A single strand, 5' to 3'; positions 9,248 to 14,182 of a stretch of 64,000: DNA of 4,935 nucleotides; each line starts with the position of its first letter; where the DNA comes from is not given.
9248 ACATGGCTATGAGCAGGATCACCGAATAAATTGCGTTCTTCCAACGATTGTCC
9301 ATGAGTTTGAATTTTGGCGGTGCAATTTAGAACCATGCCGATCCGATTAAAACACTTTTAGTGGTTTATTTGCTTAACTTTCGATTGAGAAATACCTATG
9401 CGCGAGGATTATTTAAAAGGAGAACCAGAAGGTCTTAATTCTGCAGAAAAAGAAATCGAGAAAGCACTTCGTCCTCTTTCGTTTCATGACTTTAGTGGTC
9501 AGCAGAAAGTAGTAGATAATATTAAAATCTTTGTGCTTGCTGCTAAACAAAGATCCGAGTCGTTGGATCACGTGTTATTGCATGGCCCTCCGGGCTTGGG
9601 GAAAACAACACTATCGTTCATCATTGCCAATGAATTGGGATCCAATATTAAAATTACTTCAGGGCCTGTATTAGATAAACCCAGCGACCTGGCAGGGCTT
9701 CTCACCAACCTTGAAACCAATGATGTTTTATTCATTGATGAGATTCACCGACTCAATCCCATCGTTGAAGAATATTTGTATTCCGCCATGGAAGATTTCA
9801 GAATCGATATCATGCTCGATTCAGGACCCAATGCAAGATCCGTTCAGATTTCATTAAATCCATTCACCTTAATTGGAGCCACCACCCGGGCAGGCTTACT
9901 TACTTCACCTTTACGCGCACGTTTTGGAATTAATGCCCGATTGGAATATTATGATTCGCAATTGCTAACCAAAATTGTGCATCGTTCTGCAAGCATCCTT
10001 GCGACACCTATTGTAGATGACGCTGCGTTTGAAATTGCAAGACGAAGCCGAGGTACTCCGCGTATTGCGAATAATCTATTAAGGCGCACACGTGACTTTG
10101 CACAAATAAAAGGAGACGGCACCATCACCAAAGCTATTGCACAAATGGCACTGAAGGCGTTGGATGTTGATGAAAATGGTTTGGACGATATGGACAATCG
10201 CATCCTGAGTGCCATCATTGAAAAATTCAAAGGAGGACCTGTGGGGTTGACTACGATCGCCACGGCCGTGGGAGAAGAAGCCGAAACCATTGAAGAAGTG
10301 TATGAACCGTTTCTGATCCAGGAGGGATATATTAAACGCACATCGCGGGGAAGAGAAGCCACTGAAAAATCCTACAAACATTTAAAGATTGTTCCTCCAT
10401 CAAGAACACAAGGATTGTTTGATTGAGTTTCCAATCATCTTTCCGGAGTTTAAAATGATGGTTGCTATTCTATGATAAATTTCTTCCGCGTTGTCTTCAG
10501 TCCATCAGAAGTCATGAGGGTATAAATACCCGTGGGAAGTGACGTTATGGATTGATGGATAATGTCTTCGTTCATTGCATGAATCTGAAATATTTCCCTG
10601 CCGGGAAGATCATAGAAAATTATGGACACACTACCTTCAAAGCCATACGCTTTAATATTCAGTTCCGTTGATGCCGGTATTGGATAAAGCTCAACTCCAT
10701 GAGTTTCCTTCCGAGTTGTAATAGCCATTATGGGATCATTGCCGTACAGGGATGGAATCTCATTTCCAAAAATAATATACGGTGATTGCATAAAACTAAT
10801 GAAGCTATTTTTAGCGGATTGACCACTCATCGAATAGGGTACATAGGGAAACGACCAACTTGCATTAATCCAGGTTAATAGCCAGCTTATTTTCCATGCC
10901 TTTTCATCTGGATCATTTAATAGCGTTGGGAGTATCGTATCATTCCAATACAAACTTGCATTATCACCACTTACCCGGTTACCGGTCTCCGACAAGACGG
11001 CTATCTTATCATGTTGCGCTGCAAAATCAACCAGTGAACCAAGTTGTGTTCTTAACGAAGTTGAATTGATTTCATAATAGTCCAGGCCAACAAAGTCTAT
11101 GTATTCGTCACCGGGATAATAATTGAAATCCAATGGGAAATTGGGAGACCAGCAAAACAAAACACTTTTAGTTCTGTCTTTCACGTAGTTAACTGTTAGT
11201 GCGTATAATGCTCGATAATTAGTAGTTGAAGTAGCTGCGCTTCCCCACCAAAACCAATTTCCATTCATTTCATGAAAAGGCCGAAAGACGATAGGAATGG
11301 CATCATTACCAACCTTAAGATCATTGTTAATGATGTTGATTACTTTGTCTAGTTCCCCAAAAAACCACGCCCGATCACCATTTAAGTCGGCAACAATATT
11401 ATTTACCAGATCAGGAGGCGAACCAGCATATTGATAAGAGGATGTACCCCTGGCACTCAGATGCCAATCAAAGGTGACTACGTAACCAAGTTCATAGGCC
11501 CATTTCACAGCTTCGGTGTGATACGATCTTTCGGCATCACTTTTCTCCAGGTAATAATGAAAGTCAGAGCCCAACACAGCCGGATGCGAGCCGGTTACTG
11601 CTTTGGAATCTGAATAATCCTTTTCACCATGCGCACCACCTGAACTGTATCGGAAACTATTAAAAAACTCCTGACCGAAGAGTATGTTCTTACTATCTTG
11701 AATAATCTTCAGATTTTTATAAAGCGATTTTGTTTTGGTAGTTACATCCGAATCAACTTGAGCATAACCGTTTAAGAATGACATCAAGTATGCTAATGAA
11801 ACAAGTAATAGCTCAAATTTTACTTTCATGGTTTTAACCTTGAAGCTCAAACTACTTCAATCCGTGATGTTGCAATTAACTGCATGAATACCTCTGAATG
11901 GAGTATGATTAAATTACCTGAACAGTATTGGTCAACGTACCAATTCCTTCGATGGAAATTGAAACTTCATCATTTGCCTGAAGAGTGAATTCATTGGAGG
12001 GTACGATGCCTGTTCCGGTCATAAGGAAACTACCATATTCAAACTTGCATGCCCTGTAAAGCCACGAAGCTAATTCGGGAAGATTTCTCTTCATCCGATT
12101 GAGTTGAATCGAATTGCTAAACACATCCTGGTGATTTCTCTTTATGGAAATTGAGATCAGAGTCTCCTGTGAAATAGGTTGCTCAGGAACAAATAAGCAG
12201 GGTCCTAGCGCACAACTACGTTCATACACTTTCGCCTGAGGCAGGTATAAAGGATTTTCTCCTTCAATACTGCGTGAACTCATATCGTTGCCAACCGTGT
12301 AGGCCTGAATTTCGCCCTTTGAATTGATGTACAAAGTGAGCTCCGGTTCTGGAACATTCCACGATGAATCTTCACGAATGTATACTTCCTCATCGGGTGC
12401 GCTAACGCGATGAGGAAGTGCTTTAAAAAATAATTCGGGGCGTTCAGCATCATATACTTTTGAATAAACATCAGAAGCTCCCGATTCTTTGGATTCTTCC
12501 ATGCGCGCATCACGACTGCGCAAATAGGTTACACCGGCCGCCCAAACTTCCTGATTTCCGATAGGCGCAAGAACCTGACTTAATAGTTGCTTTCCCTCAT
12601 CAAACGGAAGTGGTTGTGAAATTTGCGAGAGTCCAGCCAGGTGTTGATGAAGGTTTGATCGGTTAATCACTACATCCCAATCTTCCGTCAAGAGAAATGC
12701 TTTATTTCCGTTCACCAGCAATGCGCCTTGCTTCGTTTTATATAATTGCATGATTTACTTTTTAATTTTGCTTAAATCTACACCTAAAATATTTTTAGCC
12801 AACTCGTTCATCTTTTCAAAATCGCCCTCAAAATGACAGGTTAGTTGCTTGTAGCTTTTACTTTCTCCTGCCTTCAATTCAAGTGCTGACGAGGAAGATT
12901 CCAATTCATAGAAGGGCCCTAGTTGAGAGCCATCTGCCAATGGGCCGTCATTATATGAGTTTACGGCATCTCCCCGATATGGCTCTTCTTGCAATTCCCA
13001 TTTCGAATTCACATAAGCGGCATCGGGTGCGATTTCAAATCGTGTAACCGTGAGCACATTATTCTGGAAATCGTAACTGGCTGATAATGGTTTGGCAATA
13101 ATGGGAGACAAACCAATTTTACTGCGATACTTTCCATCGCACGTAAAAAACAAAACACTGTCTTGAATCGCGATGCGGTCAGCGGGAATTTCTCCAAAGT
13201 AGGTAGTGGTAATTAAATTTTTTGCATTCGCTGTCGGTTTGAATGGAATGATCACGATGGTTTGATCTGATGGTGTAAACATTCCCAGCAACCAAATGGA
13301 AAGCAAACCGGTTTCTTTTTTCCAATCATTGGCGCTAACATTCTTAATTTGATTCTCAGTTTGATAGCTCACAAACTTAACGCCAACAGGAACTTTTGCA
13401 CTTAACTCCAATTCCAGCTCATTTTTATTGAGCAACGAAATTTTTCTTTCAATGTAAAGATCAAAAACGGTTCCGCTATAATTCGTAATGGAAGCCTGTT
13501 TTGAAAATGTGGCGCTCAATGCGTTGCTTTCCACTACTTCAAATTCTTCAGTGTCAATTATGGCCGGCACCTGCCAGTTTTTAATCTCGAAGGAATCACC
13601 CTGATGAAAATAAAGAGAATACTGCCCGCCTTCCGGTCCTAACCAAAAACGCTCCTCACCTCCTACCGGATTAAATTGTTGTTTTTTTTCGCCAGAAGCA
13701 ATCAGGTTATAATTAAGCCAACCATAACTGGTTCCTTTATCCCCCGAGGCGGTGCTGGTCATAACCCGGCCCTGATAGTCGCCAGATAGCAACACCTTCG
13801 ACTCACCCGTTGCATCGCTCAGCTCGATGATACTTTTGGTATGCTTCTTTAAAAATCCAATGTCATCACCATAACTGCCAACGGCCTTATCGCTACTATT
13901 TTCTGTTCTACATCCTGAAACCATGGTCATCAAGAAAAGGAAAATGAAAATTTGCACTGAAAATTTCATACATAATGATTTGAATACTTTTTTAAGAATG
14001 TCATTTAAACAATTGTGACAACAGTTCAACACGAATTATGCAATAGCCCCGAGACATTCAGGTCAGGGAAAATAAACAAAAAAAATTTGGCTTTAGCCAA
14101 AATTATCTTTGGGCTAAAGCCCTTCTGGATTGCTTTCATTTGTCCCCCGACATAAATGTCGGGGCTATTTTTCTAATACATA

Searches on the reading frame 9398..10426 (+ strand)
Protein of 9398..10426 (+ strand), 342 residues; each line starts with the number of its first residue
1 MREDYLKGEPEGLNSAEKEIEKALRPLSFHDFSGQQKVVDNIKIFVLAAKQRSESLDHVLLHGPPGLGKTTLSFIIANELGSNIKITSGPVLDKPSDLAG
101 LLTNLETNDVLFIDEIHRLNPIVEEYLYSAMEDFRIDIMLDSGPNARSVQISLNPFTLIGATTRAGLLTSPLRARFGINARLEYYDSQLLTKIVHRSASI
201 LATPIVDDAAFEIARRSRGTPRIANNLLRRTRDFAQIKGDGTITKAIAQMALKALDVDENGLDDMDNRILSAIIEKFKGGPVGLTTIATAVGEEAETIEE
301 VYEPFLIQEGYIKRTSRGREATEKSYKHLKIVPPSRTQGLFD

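Call 7: search_protein_families(library=pfam, proteins=[window:9398-10426:+], max_evalue=0.01)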
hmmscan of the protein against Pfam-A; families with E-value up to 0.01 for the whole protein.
window:9398-10426:+ (342 aa): 18 families
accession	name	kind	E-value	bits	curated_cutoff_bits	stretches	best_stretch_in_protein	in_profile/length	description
PF05496.18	RuvB_N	-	3.2e-76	254.9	27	1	24-182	1-159/159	Holliday junction DNA helicase RuvB P-loop domain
PF17864.7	AAA_lid_4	-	2e-30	104.8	27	1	185-258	1-74/74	RuvB AAA lid domain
PF05491.19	RuvB_C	-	2.2e-28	98.4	24.7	1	259-330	1-72/72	RuvB C-terminal winged helix domain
PF00004.35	AAA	-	4.6e-20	72.8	21.2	1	59-182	1-129/131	ATPase family associated with various cellular activities (AAA)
PF07728.20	AAA_5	-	1.1e-06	29.1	22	1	58-176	1-139/139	AAA domain (dynein-related subfamily)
PF06068.19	TIP49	-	5.1e-05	23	23.8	1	32-87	26-81/347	TIP49 P-loop domain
PF20720.3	nSTAND3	-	0.00015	21.9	27.2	1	49-115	10-73/155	Novel STAND NTPase 3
PF07726.17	AAA_3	-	0.00023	21.5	27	0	58-138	1-93/131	ATPase family associated with various cellular activities (AAA)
PF00931.28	NB-ARC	-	0.00028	20.7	23.5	0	52-79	14-41/248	NB-ARC domain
PF04851.21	ResIII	-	0.00037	20.9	22.5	0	33-83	6-50/164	Type III restriction enzyme, res subunit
PF01078.27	Mg_chelatase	-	0.0006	19.7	20.3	0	57-74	23-40/207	Magnesium chelatase, subunit ChlI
PF13401.12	AAA_22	-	0.00081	20.2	27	0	58-81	7-33/130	AAA domain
PF13173.12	AAA_14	-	0.00097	19.6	27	1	59-138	5-93/129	AAA domain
PF01695.23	IstB_IS21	-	0.0022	18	24.1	0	29-78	66-114/238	IstB-like ATP binding protein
PF13191.12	AAA_16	-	0.0027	18.7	32.6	0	52-73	20-41/167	AAA ATPase domain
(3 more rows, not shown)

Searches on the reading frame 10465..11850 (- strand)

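Call 7: search_protein_families(library=pfam, proteins=[window:10465-11850:-], max_evalue=0.01)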
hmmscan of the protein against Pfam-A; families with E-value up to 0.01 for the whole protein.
window:10465-11850:- (461 aa): 2 families
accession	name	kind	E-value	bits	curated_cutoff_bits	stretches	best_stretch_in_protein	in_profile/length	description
PF02156.21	Glyco_hydro_26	-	7.5e-36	124.5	20.2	1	32-275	1-246/311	Glycosyl hydrolase family 26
PF18962.6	Por_Secre_tail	-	9.7e-08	32.6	27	1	388-460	1-75/75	Secretion system C-terminal sorting domain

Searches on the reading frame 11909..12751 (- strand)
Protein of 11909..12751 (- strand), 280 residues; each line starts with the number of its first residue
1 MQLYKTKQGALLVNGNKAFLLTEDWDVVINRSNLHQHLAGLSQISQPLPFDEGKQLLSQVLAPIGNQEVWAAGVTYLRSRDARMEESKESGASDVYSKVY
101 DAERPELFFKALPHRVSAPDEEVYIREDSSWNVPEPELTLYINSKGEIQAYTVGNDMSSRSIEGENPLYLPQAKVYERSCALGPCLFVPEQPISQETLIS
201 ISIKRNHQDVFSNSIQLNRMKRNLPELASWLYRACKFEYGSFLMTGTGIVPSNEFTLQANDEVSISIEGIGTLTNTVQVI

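Call 7: search_protein_families(library=pfam, proteins=[window:11909-12751:-], max_evalue=0.01)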
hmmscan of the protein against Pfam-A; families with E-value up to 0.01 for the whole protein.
window:11909-12751:- (280 aa): 1 family
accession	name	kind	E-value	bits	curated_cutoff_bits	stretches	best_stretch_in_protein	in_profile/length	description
PF01557.24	FAA_hydrolase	-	2.7e-18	66.9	23.9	1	102-278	28-214/214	Fumarylacetoacetate (FAA) hydrolase C-terminal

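Call 61: find_encoding_contigs(protein=window:11909-12751:-, flank=6000, max_places=8)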
Protein window:11909-12751:- (280 aa): no gene with exactly this product is on record in the collection.

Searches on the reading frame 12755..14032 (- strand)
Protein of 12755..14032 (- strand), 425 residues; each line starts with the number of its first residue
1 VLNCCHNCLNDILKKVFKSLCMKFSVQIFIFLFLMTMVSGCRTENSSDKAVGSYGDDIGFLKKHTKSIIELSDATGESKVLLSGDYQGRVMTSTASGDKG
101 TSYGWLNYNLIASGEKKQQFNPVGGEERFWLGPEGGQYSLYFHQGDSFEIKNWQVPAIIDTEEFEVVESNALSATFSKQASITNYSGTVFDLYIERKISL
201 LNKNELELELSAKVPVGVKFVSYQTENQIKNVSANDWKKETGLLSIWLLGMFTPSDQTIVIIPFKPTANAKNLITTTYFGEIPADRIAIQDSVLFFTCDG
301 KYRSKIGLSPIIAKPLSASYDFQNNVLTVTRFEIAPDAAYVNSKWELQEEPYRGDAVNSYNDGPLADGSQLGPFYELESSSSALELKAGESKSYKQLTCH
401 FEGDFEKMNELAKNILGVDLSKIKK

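Call 7: search_protein_families(library=pfam, proteins=[window:12755-14032:-], max_evalue=0.01)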
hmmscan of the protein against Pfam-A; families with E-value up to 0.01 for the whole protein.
window:12755-14032:- (425 aa): 1 family
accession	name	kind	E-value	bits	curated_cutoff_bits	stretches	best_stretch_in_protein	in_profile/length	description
PF20583.3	DUF6786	-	1.5e-159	531.2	27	1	53-425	2-374/376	Family of unknown function (DUF6786)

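Call 80: find_related_loci(query=window:12755-13969:-, collection=metagenome_contigs, flank=8000)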
Query window:12755-13969:- (404 aa) in metagenome_contigs; peptide patterns used: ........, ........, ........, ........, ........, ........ (x = any residue, [..] = any of these).
66 stretches matched a pattern, but none encodes a relative of the query by tblastn (E <= 1e-3).
